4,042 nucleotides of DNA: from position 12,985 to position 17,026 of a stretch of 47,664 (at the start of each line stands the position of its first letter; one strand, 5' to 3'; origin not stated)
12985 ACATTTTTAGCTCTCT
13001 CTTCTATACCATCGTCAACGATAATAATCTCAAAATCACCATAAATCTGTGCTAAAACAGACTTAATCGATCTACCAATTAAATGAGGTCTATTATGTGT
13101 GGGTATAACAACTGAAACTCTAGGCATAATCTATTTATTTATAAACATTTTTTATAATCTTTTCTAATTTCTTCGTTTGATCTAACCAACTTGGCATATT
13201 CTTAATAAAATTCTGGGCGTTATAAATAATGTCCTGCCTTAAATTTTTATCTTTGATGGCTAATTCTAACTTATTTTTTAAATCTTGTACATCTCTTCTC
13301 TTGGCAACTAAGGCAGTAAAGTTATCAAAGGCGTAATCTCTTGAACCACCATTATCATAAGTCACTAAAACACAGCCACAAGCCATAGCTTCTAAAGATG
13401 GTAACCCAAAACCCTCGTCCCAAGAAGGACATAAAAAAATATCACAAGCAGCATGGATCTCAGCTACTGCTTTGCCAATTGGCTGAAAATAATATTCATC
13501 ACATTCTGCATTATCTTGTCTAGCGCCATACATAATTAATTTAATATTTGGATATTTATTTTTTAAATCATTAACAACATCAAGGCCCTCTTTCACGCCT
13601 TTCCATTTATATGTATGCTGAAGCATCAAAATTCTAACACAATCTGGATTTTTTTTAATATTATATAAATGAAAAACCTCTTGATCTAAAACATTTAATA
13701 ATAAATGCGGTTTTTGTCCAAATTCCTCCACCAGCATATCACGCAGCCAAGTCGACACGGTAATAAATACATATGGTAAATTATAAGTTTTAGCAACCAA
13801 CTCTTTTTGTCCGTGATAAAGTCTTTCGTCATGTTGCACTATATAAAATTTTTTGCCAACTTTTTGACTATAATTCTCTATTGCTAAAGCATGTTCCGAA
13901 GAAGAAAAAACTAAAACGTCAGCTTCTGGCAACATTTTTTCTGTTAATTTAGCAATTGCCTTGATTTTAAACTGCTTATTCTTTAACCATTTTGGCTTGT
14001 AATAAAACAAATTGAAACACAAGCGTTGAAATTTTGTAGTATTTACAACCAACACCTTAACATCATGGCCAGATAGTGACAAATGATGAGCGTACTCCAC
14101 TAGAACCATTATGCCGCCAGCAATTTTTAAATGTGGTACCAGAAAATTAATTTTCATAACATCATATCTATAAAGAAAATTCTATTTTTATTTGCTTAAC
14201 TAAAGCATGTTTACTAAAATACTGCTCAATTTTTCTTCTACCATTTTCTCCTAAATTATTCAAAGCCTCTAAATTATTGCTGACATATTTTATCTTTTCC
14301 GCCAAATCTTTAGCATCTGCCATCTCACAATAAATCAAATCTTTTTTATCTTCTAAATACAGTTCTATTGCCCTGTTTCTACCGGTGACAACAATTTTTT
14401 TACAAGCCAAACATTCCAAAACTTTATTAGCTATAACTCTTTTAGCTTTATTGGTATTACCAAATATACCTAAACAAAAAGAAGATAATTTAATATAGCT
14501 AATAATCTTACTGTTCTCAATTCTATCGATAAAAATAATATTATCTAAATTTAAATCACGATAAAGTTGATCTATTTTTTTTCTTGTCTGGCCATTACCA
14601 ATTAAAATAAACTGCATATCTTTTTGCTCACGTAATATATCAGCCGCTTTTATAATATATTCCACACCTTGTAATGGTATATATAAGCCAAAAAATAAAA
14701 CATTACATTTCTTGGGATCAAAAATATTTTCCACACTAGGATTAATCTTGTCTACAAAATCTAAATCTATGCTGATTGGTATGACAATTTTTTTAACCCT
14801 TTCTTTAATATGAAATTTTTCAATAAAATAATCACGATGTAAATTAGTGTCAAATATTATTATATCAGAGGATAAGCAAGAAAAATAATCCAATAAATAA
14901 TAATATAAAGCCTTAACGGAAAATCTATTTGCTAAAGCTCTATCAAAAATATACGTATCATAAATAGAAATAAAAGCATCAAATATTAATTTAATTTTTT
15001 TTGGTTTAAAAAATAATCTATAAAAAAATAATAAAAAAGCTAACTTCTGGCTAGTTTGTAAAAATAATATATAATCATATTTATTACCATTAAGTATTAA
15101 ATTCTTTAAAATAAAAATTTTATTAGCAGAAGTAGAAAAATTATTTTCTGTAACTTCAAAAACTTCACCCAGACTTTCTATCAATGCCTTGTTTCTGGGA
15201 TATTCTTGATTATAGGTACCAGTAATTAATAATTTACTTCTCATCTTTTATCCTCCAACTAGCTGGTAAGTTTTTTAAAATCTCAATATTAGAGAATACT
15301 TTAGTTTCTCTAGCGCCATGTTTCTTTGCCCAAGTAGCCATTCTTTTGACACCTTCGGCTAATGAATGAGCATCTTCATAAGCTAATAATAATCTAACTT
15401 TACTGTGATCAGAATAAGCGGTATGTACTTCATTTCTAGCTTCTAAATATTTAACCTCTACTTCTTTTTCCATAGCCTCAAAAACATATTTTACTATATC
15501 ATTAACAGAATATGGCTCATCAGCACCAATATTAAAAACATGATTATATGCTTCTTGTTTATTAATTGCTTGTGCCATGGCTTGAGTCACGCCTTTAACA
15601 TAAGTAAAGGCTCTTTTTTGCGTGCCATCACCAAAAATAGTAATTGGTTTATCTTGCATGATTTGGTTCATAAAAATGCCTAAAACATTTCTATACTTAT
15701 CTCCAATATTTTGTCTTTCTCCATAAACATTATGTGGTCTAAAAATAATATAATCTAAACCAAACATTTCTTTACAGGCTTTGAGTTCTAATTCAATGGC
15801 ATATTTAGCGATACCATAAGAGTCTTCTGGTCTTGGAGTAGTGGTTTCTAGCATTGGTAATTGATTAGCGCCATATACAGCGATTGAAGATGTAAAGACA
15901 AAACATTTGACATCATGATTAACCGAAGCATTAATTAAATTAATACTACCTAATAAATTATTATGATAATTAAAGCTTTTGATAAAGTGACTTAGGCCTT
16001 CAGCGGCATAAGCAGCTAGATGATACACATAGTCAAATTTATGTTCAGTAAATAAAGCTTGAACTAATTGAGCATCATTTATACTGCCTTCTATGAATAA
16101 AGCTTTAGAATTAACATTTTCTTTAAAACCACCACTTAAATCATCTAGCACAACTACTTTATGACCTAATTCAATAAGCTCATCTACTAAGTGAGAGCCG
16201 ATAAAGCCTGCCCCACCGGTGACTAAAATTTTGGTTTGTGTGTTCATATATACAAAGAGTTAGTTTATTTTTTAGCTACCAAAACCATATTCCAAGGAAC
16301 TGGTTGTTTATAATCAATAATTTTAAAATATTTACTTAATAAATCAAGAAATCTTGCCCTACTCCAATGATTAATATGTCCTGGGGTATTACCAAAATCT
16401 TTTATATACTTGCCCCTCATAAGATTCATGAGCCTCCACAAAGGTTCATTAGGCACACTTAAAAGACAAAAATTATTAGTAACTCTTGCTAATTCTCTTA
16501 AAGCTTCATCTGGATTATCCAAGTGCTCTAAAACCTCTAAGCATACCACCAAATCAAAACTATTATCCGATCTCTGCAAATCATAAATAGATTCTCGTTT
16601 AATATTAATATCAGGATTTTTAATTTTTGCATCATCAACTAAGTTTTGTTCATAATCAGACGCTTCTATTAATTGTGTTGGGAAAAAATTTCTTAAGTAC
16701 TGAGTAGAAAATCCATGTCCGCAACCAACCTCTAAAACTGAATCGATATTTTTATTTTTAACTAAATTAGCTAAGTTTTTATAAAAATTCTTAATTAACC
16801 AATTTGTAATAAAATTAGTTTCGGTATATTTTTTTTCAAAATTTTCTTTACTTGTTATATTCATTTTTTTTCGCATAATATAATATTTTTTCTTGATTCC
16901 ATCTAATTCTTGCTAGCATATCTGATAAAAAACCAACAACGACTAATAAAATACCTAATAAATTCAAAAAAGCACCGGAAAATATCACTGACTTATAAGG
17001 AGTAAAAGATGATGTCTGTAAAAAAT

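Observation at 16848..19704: ArnC/ArnD/ArnT-like three-activity module with the deacetylase fused to the GT-C transferase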

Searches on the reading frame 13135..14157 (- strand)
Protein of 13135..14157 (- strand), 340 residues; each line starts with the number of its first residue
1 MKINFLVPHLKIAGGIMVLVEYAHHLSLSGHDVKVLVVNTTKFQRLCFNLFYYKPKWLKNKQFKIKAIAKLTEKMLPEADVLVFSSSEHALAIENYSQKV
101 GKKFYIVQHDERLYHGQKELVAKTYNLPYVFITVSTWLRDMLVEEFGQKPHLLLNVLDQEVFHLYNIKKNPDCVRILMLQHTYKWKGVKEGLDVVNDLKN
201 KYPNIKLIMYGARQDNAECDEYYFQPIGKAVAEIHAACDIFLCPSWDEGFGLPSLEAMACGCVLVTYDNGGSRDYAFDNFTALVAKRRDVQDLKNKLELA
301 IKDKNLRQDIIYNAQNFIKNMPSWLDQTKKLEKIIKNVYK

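Call 3: search_protein_families(library=pfam, proteins=[window:13135-14157:-], max_evalue=0.01)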
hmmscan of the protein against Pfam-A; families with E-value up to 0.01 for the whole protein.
window:13135-14157:- (340 aa): 6 families
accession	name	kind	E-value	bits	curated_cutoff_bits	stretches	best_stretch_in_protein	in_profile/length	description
PF00534.26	Glycos_transf_1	-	7.6e-28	97.6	26.4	1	172-316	14-171/172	Glycosyl transferases group 1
PF13692.12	Glyco_trans_1_4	-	6.2e-17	62.6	27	1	180-303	8-142/142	Glycosyl transferases group 1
PF20706.3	GT4-conflict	-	5.2e-06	26.1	26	1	229-335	273-372/385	Family 4 Glycosyltransferase in conflict systems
PF13524.12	Glyco_trans_1_2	-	6.7e-06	26.6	25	1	198-323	9-134/144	Glycosyl transferase-like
PF16994.11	Glyco_trans_4_5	-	0.00048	20.3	26.6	1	6-102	7-95/172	Glycosyl-transferase family 4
PF13439.12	Glyco_transf_4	-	0.00079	19.9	28.5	1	17-152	6-161/170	Glycosyltransferase Family 4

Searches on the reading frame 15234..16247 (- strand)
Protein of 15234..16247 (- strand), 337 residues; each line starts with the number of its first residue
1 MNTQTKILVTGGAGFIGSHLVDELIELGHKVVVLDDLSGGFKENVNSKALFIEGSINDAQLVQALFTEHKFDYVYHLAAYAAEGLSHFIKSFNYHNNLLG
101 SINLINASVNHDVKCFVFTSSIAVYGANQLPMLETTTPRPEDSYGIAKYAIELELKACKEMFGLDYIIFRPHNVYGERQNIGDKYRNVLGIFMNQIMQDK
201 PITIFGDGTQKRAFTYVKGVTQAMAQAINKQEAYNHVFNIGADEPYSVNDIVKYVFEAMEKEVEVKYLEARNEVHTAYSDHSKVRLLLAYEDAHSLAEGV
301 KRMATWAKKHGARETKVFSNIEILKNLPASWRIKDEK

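Call 3: search_protein_families(library=pfam, proteins=[window:15234-16247:-], max_evalue=0.01)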
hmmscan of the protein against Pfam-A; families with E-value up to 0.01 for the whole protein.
window:15234-16247:- (337 aa): 10 families
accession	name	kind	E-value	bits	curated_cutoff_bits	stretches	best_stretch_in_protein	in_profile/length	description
PF01370.27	Epimerase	-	8.2e-57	192.8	20.9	1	7-241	1-240/240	NAD dependent epimerase/dehydratase family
PF16363.11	GDP_Man_Dehyd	-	1.7e-42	146.5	27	1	8-303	1-332/332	GDP-mannose 4,6 dehydratase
PF04321.23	RmlD_sub_bind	-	7.1e-20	71.7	27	1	6-265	2-238/287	RmlD substrate binding domain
PF02719.21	Polysacc_synt_2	-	5.1e-18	65.7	20.2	1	7-264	1-252/293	Polysaccharide biosynthesis protein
PF01073.25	3Beta_HSD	-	1e-17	64.5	22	1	8-250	1-259/280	3-beta hydroxysteroid dehydrogenase/isomerase family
PF13460.12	NAD_binding_10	-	2.1e-10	41.2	27.2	1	11-176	1-148/184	NAD(P)H-binding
PF07993.18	NAD_binding_4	-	1.5e-07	31.3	20.1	1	69-197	87-231/258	Male sterility protein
PF05368.20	NmrA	-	4.3e-07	30.3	27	1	4-121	2-107/298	NmrA-like family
PF00106.31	adh_short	-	0.00032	20.7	26.6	1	7-69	3-71/195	short chain dehydrogenase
PF08659.16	KR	-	0.0012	19.2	22.6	0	7-123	3-138/180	KR domain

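Call 51: search_protein_families(library=ncbifam, proteins=[window:15234-16247:-], max_evalue=0.001)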
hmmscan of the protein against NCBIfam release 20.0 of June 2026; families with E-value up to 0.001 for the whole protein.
window:15234-16247:- (337 aa): 33 families (the best 25 are shown)
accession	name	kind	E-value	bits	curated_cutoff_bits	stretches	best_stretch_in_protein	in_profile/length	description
TIGR01179.1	galE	equivalog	2.8e-52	177.6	262.3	1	6-310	1-328/332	UDP-glucose 4-epimerase GalE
TIGR02197.1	heptose_epim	equivalog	5.3e-41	140.8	274.6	1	7-308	1-314/316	ADP-glyceromanno-heptose 6-epimerase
TIGR01181.1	dTDP_gluc_dehyt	equivalog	1.3e-38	132.8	365.1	1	6-311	1-315/321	dTDP-glucose 4,6-dehydratase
TIGR04180.1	EDH_00030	hypoth_equivalog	1.5e-37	129.3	475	1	7-292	1-294/297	NAD-dependent 4,6-dehydratase LegB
NF011728.1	PRK15181.1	equivalog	4.5e-34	118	760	1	6-310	17-341/348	Vi polysaccharide biosynthesis UDP-N-acetylglucosaminuronic acid C-4 epimerase TviC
NF007956.0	PRK10675.1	subfamily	6.1e-31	107.8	394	1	6-310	2-332/338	UDP-glucose 4-epimerase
NF047922.1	GDPFucSynFcl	equivalog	1.2e-19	70.9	500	1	4-307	2-301/308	GDP-L-fucose synthase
NF008360.0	PRK11150.1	equivalog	4.8e-19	68.7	452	1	7-308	2-307/310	ADP-glyceromanno-heptose 6-epimerase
NF008872.0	PRK11908.1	equivalog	7.3e-18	64.7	294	1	5-265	2-277/349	bifunctional UDP-4-keto-pentose/UDP-xylose synthase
TIGR03466.1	HpnA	hypoth_equivalog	2.6e-17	62.7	367.65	1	6-177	2-173/327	hopanoid-associated sugar epimerase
NF007490.0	PRK10084.1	subfamily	8.6e-17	61.1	649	1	6-269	2-295/361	dTDP-glucose 4,6-dehydratase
NF007582.0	PRK10217.1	equivalog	2e-16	60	698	1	6-261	3-272/355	dTDP-glucose 4,6-dehydratase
NF043036.1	ErythonDh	equivalog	3.4e-16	59.3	325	1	6-154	2-159/321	D-erythronate dehydrogenase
NF042422.1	oxyalk_red_OleD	equivalog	5.9e-16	58.7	580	1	6-262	2-253/329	2-alkyl-3-oxoalkanoate reductase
TIGR01214.1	rmlD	equivalog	3.9e-15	55.7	224.05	1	6-263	1-230/285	dTDP-4-dehydrorhamnose reductase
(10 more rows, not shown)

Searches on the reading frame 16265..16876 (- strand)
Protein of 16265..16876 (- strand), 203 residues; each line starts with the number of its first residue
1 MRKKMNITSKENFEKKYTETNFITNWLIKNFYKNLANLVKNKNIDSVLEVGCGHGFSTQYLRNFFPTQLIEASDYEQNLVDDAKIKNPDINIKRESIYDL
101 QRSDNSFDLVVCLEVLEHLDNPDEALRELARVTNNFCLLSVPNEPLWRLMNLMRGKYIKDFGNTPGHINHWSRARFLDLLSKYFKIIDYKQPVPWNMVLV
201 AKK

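Call 3: search_protein_families(library=pfam, proteins=[window:16265-16876:-], max_evalue=0.01)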
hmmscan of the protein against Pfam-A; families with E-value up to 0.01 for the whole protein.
window:16265-16876:- (203 aa): 9 families
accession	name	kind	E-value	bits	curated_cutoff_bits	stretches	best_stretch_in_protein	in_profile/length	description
PF08241.18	Methyltransf_11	-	1.6e-17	64.3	21.2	1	48-133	1-87/95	Methyltransferase domain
PF13489.12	Methyltransf_23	-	2.1e-15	57.3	27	1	36-182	14-156/164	Methyltransferase domain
PF13649.12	Methyltransf_25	-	4.1e-15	56.7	27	1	47-134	1-94/97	Methyltransferase domain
PF08242.18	Methyltransf_12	-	2.2e-12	48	30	1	48-133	1-92/98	Methyltransferase domain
PF13847.12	Methyltransf_31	-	1.5e-09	38.2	27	1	45-136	5-104/145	Methyltransferase domain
PF07021.18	MetW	-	6e-08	33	21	1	33-150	5-118/193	Methionine biosynthesis protein MetW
PF05219.18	DREV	-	2.3e-05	24.1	26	1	41-135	92-180/265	DREV methyltransferase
PF05401.17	NodS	-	0.0019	18.5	24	1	39-124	39-124/201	Nodulation protein S (NodS)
PF02353.26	CMAS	-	0.0091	15.8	27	0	42-120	61-141/273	Mycolic acid cyclopropane synthetase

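Call 51: search_protein_families(library=ncbifam, proteins=[window:16265-16876:-], max_evalue=0.001)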
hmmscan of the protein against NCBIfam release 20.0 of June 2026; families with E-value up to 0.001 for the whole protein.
window:16265-16876:- (203 aa): 24 families
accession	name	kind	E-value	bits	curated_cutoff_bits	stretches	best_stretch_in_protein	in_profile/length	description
TIGR02072.1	BioC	equivalog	1.7e-15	57.5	184.95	1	31-139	19-130/244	malonyl-ACP O-methyltransferase BioC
TIGR03587.1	Pse_Me-ase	hypoth_equivalog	1.7e-12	47.9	112.05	1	12-137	12-138/204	pseudaminic acid biosynthesis-associated methylase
TIGR01983.1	UbiG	equivalog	2.6e-11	43.3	102.95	1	21-134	31-144/228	bifunctional 2-polyprenyl-6-hydroxyphenol methylase/3-demethylubiquinol 3-O-methyltransferase UbiG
NF045667.1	MTase_DVU1556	equivalog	6.6e-11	42.1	155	1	34-134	13-112/213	DVU_1556 family methyltransferase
NF002463.0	PRK01683.1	equivalog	9.4e-09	35.2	297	1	35-141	23-128/258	trans-aconitate 2-methyltransferase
TIGR02081.1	metW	equivalog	3.8e-08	33.1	189.5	1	35-150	7-118/194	methionine biosynthesis protein MetW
TIGR04290.1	meth_Rta_06860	hypoth_equivalog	4e-08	33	300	1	33-132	38-142/226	TIGR04290 family methyltransferase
NF010703.0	PRK14103.1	equivalog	4.5e-08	32.8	320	1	31-127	18-110/256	trans-aconitate 2-methyltransferase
NF004452.0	PRK05785.1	equivalog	6.1e-08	32.4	207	1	41-158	49-165/228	hypothetical protein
TIGR02021.1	BchM-ChlM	equivalog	3.2e-07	30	158.9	1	45-153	56-168/218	magnesium protoporphyrin IX methyltransferase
TIGR01934.1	MenG_MenH_UbiE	subfamily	5.5e-07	29.1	158.35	1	14-137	9-137/223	ubiquinone/menaquinone biosynthesis methyltransferase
NF007610.0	PRK10258.1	equivalog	8.1e-07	28.6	342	1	33-134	32-131/251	malonyl-ACP O-methyltransferase BioC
TIGR04345.1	ovoA_Cterm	equivalog_domain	1.5e-06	27.9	170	0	100-194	128-220/242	putative 4-mercaptohistidine N1-methyltransferase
NF001241.0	PRK00216.1-2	equivalog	3.7e-06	26.7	327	1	15-141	22-147/231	demethylmenaquinone methyltransferase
NF045882.1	PLipidMtase_Leg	equivalog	9.8e-06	25.5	390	1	34-134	34-136/207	phospholipid N-methyltransferase PmtA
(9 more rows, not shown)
